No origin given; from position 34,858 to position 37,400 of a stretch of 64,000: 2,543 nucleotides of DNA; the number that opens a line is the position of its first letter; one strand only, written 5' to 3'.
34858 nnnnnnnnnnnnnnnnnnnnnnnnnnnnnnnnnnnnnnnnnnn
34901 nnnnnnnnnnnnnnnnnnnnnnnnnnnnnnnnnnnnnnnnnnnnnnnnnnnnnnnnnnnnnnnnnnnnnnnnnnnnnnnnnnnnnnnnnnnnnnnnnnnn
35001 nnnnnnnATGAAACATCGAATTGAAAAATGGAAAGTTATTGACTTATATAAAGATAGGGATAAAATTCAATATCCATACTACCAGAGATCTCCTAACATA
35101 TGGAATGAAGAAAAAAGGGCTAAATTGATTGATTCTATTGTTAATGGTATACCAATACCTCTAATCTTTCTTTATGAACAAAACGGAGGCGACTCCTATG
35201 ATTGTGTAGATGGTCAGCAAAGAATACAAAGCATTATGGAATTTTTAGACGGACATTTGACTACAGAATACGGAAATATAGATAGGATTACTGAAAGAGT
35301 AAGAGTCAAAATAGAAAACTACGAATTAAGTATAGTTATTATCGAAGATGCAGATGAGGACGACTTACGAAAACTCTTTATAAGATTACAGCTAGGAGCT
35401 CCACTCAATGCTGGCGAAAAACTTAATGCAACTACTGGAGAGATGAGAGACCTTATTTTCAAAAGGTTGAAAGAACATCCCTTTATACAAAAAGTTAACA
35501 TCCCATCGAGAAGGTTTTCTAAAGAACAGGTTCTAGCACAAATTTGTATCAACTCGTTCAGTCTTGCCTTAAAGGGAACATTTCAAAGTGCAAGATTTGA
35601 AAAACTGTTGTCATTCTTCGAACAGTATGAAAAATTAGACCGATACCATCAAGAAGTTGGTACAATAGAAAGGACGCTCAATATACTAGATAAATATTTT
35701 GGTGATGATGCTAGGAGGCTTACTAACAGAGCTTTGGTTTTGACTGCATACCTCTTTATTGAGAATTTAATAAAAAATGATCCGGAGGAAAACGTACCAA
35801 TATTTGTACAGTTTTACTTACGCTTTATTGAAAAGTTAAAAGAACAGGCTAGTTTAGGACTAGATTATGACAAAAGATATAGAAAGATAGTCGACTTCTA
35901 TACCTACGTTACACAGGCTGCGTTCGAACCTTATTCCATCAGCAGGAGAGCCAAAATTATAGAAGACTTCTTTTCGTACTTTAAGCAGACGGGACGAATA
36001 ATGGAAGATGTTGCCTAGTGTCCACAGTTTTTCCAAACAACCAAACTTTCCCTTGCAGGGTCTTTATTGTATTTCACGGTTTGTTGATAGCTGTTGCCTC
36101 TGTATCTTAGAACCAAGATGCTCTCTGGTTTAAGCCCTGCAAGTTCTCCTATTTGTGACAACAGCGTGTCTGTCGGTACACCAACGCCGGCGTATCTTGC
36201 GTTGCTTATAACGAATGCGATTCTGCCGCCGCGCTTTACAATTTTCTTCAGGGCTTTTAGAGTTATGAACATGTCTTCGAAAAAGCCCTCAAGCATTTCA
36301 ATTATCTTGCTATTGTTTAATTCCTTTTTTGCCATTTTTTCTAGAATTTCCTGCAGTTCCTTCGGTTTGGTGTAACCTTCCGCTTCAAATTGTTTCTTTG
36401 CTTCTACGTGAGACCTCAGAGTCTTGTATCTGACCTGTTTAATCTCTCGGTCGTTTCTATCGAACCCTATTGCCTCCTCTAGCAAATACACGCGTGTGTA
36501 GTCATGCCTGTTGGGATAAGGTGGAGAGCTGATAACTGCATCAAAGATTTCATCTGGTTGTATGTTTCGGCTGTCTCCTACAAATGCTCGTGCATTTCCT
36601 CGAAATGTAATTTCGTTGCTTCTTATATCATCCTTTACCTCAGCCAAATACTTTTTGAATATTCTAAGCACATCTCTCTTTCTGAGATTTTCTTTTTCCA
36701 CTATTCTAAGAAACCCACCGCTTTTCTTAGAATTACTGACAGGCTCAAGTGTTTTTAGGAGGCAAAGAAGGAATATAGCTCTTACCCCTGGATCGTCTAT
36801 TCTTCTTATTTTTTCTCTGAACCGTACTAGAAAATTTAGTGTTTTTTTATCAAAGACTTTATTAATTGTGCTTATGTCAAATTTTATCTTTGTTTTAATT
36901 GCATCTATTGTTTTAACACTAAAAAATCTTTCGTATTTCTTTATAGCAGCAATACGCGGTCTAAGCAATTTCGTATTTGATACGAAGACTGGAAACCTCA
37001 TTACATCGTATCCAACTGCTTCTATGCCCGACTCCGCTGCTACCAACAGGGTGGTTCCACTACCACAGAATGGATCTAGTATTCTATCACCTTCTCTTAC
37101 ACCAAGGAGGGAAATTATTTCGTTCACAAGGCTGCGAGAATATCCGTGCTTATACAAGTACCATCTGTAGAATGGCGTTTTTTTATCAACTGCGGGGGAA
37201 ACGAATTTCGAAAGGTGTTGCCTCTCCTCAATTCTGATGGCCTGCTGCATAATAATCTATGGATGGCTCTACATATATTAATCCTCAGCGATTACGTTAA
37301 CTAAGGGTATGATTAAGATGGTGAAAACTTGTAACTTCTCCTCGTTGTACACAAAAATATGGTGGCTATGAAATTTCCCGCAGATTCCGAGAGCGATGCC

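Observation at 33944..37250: Translationally coupled SIR2 + DUF262 gene pair converging on an otherwise orphan DNA methyltransferase: candidate RM-like NAD-depletion defense system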

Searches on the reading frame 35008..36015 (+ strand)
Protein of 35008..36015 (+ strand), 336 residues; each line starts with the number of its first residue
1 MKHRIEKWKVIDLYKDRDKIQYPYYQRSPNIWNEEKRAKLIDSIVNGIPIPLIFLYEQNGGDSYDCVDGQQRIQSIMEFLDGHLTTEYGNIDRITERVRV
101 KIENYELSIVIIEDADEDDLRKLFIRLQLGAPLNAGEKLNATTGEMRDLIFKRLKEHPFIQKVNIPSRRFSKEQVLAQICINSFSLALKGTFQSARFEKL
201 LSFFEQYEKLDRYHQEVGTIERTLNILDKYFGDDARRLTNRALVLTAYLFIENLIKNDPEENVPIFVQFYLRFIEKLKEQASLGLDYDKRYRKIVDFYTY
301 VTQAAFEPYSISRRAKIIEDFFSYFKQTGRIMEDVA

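Call 3: search_protein_families(library=pfam, proteins=[window:35008-36015:+], max_evalue=0.01)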
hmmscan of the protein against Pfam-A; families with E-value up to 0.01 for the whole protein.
window:35008-36015:+ (336 aa): 1 family
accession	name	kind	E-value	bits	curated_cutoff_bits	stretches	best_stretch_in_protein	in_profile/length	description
PF03235.19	GmrSD_N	-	5e-17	63.1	33.2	1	12-121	3-175/199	GmrSD restriction endonuclease, N-terminal domain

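Call 4: search_protein_families(library=padloc, proteins=[window:35008-36015:+], max_evalue=0.01)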
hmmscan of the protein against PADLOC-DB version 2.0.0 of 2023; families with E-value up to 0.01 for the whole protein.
window:35008-36015:+ (336 aa): 4 families
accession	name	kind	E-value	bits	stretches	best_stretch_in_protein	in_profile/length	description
PDLC03877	NsnA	-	1e-22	79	1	10-323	56-380/385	-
PDLC03418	REase_II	-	4.5e-17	60.2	1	14-152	28-159/372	Type II restriction enzyme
PDLC04027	PD-T4-2_A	-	5.8e-12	43.3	1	14-101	47-132/363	-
PDLC04709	PDC-M55C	-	0.0015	15.2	1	19-96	28-112/554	-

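Call 5: search_protein_families(library=ncbifam, proteins=[window:35008-36015:+], max_evalue=0.01)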
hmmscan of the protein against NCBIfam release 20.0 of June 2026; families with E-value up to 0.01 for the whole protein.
window:35008-36015:+ (336 aa): 0 families

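Call 29: find_homologous_proteins(query=window:35008-36015:+, max_evalue=0.001)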
Query window:35008-36015:+ (336 aa): 515 proteins with E <= 0.001 among 4693 candidates; the best 120 are listed.
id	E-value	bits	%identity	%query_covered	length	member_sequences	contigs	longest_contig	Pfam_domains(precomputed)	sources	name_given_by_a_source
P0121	6.3e-220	747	100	100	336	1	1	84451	PF03235.20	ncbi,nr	ncbi:MAG: DUF262 domain-containing protein [Candidatus Aenigmarchaeota archaeon]|nr:DUF262 domain-co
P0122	9.7e-128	444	60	99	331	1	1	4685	PF03235.20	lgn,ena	-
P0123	9.8e-117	408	56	99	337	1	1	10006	PF03235.20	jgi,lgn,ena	-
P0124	1.7e-116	407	56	99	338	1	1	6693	PF03235.20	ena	-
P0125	1.8e-115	404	55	99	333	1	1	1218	PF03235.20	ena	-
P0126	6.1e-113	395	56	98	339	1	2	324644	PF03235.20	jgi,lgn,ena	-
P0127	2.0e-110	387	52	100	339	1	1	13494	PF03235.20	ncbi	ncbi:MAG: DUF262 domain-containing protein [Candidatus Aenigmatarchaeota archaeon]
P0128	1.8e-107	377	52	99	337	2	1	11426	PF03235.20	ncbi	-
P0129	1.4e-101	358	50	99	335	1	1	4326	PF03235.20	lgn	-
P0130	4.2e-101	356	51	95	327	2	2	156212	PF03235.20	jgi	jgi:hypothetical protein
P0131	6.4e-100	353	50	99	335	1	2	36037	PF03235.20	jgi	-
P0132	7.8e-100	352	49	99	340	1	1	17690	PF03235.20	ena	-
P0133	6.7e-99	349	51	99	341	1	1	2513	PF03235.20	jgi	jgi:hypothetical protein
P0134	4.0e-98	347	50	97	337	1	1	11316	PF03235.20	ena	-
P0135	4.0e-94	333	48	99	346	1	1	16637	PF03235.20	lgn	-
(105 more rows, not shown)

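Call 42: predict_structure(alignment_id=A2)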
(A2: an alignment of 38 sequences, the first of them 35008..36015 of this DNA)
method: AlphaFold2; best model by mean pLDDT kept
length: 336 residues; sequences in the alignment: 38
mean_pLDDT: 94.1   pTM: 0.83
mean pLDDT of the five models: 94.1, 93.0, 92.9, 92.7, 92.3
residues with pLDDT >= 90: 294; 70-90: 35; 50-70: 6; < 50: 1
segments of 3 or more residues with pLDDT < 50: none
pLDDT, mean of each block of 10 residues (from residue 1): 96 96 81 91 96 94 93 95 95 96 98 93 82 86 95 98 93 97 97 96 96 97 98 97 98 91 97 97 94 94 92 97 96 81
secondary structure, 60 per line:
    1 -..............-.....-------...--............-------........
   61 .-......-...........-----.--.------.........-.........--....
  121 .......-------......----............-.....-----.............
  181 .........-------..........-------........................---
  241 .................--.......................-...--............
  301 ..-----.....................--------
elements in order: E2-9 H10-15 H34-45 E53-58 E63-68 H70-80 H96-104 E106-114 H117-127 H135-140 H145-156 H158-162 H168-189 H197-206 H214-237 H241-257 H260-282 H289-302 H308-328

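Call 45: fold_search(model_id=the predicted structure, library=pdb)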
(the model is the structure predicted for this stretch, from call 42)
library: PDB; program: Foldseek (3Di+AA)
matches with E <= 10: 174; with E <= 0.001: 0
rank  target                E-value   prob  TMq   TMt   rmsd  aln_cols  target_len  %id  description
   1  7bnr_A                1.4e-03  1.00  0.23  0.38  16.3       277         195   12  Crystal structure of a ParB Q52A mutant from Myxococcus xanthus bound to CTPyS (released 2021-09-08)
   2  6sdk_B                1.9e-03  1.00  0.24  0.39  16.0       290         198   12  Crystal structure of bacterial ParB dimer bound to CDP (released 2019-10-23)
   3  7bnk_A                2.0e-03  1.00  0.23  0.38  15.0       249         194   14  Crystal structure of ParB from Myxococcus xanthus bound to CDP and Monothiophosphate (released 2021-09-08)
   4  7bnk_B                2.0e-03  1.00  0.23  0.38  15.0       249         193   14  Crystal structure of ParB from Myxococcus xanthus bound to CDP and Monothiophosphate (released 2021-09-08)
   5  7nfu_B                2.4e-03  1.00  0.29  0.42  10.6       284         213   12  Crystal structure of C-terminally truncated Geobacillus thermoleovorans nucleoid occlusion protein Noc (released 2021-02-17)
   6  6sdk_A                2.5e-03  1.00  0.24  0.39  15.6       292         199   11  Crystal structure of bacterial ParB dimer bound to CDP (released 2019-10-23)
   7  7ol9_B                2.5e-03  0.99  0.23  0.36  14.7       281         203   14  Crystal structure of C-terminally truncated Bacillus subtilis nucleoid occlusion protein (Noc) complexed to the Noc-bi (released 2022-03-09)
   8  7bnr_B                2.6e-03  1.00  0.23  0.38  15.0       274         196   12  Crystal structure of a ParB Q52A mutant from Myxococcus xanthus bound to CTPyS (released 2021-09-08)
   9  7p9k_A                4.1e-03  0.98  0.29  0.21  13.1       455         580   12  BrxU, GmrSD-family Type IV restriction enzyme (released 2021-12-08)
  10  7o0n_A                6.0e-03  0.99  0.24  0.39  15.2       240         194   14  Crystal structure of a ParB E93A mutant from Myxococcus xanthus bound to CDP and monothiophosphate (released 2021-09-15)
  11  7ng0                  7.0e-03  0.99  0.24  0.38  15.7       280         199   12  Crystal structure of N- and C-terminally truncated Geobacillus thermoleovorans nucleoid occlusion protein Noc (released 2021-02-17)
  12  7nfu_A                7.7e-03  0.99  0.29  0.40  10.7       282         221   12  Crystal structure of C-terminally truncated Geobacillus thermoleovorans nucleoid occlusion protein Noc (released 2021-02-17)
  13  7p9m_B                1.1e-02  0.97  0.33  0.23  13.2       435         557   12  BrxU, GmrSD-family Type IV restriction enzyme (released 2021-12-08)
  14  8qa8_C                1.1e-02  0.97  0.22  0.34  14.9       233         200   13  Crystal structure of the C-terminally truncated transcriptional repressor protein KorB from the RK2 plasmid complexed  (released 2024-02-21)
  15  7ol9_A                1.2e-02  0.92  0.20  0.31  15.9       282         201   15  Crystal structure of C-terminally truncated Bacillus subtilis nucleoid occlusion protein (Noc) complexed to the Noc-bi (released 2022-03-09)
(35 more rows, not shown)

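Call 72: search_protein_families(library=padloc, alignment_id=A2, max_evalue=0.00001)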
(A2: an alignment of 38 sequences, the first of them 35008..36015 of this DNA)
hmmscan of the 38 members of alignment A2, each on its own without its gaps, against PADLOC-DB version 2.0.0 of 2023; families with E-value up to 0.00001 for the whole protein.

A. member 1, window:35008-36015:+ (336 aa): 3 families
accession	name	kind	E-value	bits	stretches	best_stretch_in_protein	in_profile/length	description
PDLC03877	NsnA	-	1e-22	79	1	10-323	56-380/385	-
PDLC03418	REase_II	-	4.5e-17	60.2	1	14-152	28-159/372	Type II restriction enzyme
PDLC04027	PD-T4-2_A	-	5.8e-12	43.3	1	14-101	47-132/363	-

B. families by the number of members that match (of 38 scanned): 4 families
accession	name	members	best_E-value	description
PDLC03877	NsnA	38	1.5e-31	-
PDLC04027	PD-T4-2_A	33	3.4e-16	-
PDLC03418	REase_II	28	4.5e-17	Type II restriction enzyme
PDLC04152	HEC-05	1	3.8e-06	-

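Call 82: find_encoding_contigs(protein=P0127, flank=5000, max_places=2)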
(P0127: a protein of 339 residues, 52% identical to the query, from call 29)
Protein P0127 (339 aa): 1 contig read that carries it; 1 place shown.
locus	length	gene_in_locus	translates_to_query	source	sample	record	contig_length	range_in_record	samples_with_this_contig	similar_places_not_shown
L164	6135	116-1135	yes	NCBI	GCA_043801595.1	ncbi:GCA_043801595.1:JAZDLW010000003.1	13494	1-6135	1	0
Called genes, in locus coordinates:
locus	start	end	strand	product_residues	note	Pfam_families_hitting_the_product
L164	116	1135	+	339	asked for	PF03235:GmrSD_N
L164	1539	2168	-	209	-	PF12917:YfbR-like, PF13023:HD_3, PF01966:HD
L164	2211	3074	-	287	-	PF00892:EamA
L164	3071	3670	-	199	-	PF00702:Hydrolase, PF13419:HAD_2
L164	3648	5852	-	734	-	PF01751:Toprim, PF01131:Topoisom_bac, PF01396:Zn_ribbon_Top1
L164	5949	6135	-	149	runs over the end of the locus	-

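Call 83: find_encoding_contigs(protein=P0130, flank=5000, max_places=2)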
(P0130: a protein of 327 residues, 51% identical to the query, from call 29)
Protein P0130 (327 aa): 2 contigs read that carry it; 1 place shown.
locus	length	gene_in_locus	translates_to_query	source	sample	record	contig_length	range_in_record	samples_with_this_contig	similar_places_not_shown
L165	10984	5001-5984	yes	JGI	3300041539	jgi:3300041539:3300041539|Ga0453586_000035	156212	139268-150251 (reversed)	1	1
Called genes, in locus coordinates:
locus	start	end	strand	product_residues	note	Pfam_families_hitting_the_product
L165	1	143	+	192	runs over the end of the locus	PF20720:nSTAND3 (faint), PF00004:AAA (faint), PF13207:AAA_17 (weak), PF13238:AAA_18, PF13521:AAA_28 (weak), PF13671:AAA_33 (weak)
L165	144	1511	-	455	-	PF22600:MTPAP-like_central (faint), PF01909:NTP_transf_2, PF09249:tRNA_NucTransf2, PF21133:CAA_C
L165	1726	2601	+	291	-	PF00589:Phage_integrase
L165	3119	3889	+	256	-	-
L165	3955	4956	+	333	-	PF13289:SIR2_2 (weak)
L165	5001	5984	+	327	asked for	PF03235:GmrSD_N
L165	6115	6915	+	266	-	PF01170:UPF0020 (faint), PF02384:N6_Mtase (faint), PF01555:N6_N4_Mtase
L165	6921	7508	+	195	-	PF01844:HNH, PF14279:HNH_5 (weak)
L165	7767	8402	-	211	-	-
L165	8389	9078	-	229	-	PF08843:AbiEii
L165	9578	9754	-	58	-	-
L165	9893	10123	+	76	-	-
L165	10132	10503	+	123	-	PF03551:PadR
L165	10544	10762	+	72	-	PF11127:YgaP-like_TM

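Call 84: find_encoding_contigs(protein=P0123, flank=5000, max_places=2)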
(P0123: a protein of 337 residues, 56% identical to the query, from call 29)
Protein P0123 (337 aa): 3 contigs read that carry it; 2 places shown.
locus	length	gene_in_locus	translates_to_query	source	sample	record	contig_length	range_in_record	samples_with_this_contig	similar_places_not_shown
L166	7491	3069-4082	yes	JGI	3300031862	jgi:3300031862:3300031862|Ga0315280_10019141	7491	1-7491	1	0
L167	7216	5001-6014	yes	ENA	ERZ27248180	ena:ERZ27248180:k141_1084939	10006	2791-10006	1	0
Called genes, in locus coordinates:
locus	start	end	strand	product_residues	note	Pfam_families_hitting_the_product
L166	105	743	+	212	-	-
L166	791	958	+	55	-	-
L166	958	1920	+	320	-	PF01170:UPF0020 (faint), PF08241:Methyltransf_11 (faint), PF01555:N6_N4_Mtase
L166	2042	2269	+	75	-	-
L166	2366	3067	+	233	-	PF13289:SIR2_2 (weak)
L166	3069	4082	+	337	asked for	PF03235:GmrSD_N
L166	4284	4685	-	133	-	-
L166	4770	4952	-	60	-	-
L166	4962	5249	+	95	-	-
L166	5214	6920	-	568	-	PF04851:ResIII, PF13401:AAA_22 (faint), PF06733:DEAD_2, PF13307:Helicase_C_2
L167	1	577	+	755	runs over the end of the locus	PF01582:TIR, PF13676:TIR_2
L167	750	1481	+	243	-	-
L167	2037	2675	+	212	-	-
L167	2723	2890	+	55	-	-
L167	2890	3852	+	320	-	PF01170:UPF0020 (faint), PF08241:Methyltransf_11 (faint), PF01555:N6_N4_Mtase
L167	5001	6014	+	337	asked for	PF03235:GmrSD_N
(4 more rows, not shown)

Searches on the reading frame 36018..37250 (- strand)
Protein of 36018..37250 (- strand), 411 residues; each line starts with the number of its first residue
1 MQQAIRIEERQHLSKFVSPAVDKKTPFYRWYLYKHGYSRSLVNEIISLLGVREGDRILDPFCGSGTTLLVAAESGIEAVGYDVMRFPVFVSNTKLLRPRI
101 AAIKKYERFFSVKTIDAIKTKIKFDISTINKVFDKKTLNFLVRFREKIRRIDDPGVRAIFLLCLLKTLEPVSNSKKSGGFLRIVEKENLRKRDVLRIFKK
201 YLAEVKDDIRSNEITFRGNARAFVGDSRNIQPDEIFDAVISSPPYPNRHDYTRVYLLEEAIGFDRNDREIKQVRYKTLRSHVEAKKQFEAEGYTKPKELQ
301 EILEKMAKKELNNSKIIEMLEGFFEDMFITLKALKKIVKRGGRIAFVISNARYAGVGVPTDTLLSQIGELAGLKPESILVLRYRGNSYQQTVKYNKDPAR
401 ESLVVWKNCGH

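Call 3: search_protein_families(library=pfam, proteins=[window:36018-37250:-], max_evalue=0.01)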
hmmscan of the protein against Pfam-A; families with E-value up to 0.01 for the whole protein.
window:36018-37250:- (411 aa): 4 families
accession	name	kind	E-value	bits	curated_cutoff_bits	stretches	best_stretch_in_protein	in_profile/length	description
PF01555.25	N6_N4_Mtase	-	3.5e-12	47.2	26.7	1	34-83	163-211/221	DNA methylase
PF01170.24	UPF0020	-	1.9e-08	34.7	22.3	1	35-79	10-54/197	RMKL-like, methyltransferase domain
PF13847.12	Methyltransf_31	-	0.00017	21.8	27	1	53-164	3-113/145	Methyltransferase domain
PF13489.12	Methyltransf_23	-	0.005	17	27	0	45-85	13-54/164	Methyltransferase domain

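Call 4: search_protein_families(library=padloc, proteins=[window:36018-37250:-], max_evalue=0.01)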
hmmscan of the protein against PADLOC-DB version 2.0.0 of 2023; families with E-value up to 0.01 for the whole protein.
window:36018-37250:- (411 aa): 47 families (the best 25 are shown)
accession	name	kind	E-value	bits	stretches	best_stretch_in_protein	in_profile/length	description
PDLC03224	MTase_II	-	1.9e-74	249.3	1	7-407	46-479/481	Type II methyltransferase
PDLC03322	MTase_II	-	1.3e-24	84.9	1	41-372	50-399/446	Type II methyltransferase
PDLC03306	MTase_II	-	4.5e-22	76.6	1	23-389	26-405/422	Type II methyltransferase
PDLC03389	MTase_II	-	2.9e-20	70.4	1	27-381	56-424/445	Type II methyltransferase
PDLC03239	MTase_II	-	2.3e-19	67.4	1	35-303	73-352/442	Type II methyltransferase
PDLC03362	MTase_II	-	8.8e-18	62.4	1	56-376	72-403/438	Type II methyltransferase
PDLC04134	mad2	-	2.1e-17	61.2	2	38-128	276-362/492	mads_2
PDLC03369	MTase_II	-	1.3e-15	55.2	2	100-369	232-490/532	Type II methyltransferase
PDLC03353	MTase_II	-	2.6e-13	48.1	2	43-91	199-246/260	Type II methyltransferase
PDLC03249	MTase_II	-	2.2e-12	44.6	1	51-135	136-221/541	Type II methyltransferase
PDLC03364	MTase_II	-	2.7e-12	44.4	1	42-271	47-276/380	Type II methyltransferase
PDLC03360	MTase_II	-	1e-11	42.5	1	56-188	67-199/441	Type II methyltransferase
PDLC03377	MTase_II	-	1.9e-11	41.2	1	32-251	100-333/504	Type II methyltransferase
PDLC03387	MTase_II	-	4.8e-10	37.1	1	40-83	221-263/289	Type II methyltransferase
PDLC03380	MTase_II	-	2.1e-09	35.1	2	119-274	144-300/393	Type II methyltransferase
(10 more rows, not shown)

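Call 5: search_protein_families(library=ncbifam, proteins=[window:36018-37250:-], max_evalue=0.01)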
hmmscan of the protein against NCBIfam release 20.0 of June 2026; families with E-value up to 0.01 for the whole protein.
window:36018-37250:- (411 aa): 9 families
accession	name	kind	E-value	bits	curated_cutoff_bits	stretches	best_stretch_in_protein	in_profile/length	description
TIGR01177.1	TIGR01177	hypoth_equivalog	2.7e-08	33.5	316.55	1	26-84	159-213/330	TIGR01177 family methyltransferase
NF040721.1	Trm14_Arch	equivalog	3.9e-06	26.2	280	1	28-131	166-252/370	tRNA (guanine(6)-N2)-methyltransferase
NF045667.1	MTase_DVU1556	equivalog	0.00014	21.3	155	1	40-84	9-54/213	DVU_1556 family methyltransferase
NF009639.0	PRK13168.1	equivalog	0.00067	18.6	458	1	39-81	286-328/446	23S rRNA (uracil(1939)-C(5))-methyltransferase RlmD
TIGR02987.1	met_A_Alw26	exception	0.00099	18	353.5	0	275-350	122-198/523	Alw26I/Eco31I/Esp3I family type II restriction adenine-specific DNA-methyltransferase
NF040850.1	Trm14_Thcoccales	equivalog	0.0036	16.3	480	0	30-72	193-236/365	tRNA (guanine(6)-N2)-methyltransferase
NF050803.1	DnaMtaseCcrMCaul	equivalog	0.0042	16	830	1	48-86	200-238/350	adenine-specific DNA-methyltransferase CcrM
NF008572.0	PRK11524.1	equivalog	0.0045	16.1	292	1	40-83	202-244/294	adenine-specific DNA-methyltransferase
TIGR00479.1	rumA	equivalog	0.0096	14.8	183.55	0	37-84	277-324/432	23S rRNA (uracil(1939)-C(5))-methyltransferase RlmD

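Call 51: find_related_loci(query=A3, collection=metagenome_contigs, flank=5000)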
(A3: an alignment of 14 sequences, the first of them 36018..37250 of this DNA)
Query A3 (411 aa) in metagenome_contigs; peptide patterns used: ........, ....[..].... (x = any residue, [..] = any of these).
507 stretches matched a pattern; 420 encode a relative of the query (tblastn E <= 1e-3); the best 80 are kept; 80 distinct loci.
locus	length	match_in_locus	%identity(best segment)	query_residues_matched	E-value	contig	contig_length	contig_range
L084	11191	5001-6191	57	10-406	4e-153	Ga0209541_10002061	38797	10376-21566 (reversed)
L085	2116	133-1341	55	5-407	1e-160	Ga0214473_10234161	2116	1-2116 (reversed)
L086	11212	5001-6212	45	2-407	6e-112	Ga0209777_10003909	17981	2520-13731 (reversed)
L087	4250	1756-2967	45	2-407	4e-113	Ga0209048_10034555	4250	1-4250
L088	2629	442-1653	45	2-407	1e-116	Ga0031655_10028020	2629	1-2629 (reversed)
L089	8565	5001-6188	45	16-409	2e-111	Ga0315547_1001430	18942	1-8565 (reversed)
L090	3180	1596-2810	44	1-407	1e-114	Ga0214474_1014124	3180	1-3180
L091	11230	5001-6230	45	1-408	2e-111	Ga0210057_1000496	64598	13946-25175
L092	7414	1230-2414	45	16-408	4e-111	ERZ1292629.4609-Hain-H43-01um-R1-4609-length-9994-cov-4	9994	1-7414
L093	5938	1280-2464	45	16-408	6e-110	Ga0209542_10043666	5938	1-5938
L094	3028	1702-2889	43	16-409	5e-112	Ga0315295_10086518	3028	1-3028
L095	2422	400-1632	42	1-408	7e-114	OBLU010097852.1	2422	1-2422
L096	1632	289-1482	43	13-408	3e-116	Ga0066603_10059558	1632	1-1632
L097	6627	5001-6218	41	6-409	7e-108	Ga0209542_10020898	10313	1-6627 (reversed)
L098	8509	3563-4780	41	6-409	7e-108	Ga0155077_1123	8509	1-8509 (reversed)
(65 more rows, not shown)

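Call 56: search_solved_structures(query=window:36018-37250:-, max_evalue=0.01)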
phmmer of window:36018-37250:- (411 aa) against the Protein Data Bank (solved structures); distinct sequences matched with E-value up to 0.01: 9.
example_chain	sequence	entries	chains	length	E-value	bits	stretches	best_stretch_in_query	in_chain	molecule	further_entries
6zxw_G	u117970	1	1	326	1.1e-05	27.8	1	26-84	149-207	tRNA (Guanine(10)-N2)-dimethyltransferase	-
6zxv_A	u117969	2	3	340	1.2e-05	27.7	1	26-84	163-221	tRNA (Guanine(10)-N2)-dimethyltransferase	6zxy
8s9m_A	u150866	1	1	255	4.3e-05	25.9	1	41-84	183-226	DNA cytosine-N4 methyltransferase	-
8s9n_A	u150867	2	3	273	4.8e-05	25.7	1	41-84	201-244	DNA cytosine-N4 methyltransferase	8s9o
9c3u_A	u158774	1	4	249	6.9e-05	25.2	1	47-85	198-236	Methyltransferase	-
8urk_A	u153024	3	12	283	8.1e-05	25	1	47-85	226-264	Methyltransferase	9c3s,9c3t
2zie_A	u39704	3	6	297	0.00011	24.5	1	53-84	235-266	Putative modification methylase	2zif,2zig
3ldu_A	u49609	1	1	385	0.0024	20.2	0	38-77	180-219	Putative methylase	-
3bus_A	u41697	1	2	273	0.0033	19.7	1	40-97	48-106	Methyltransferase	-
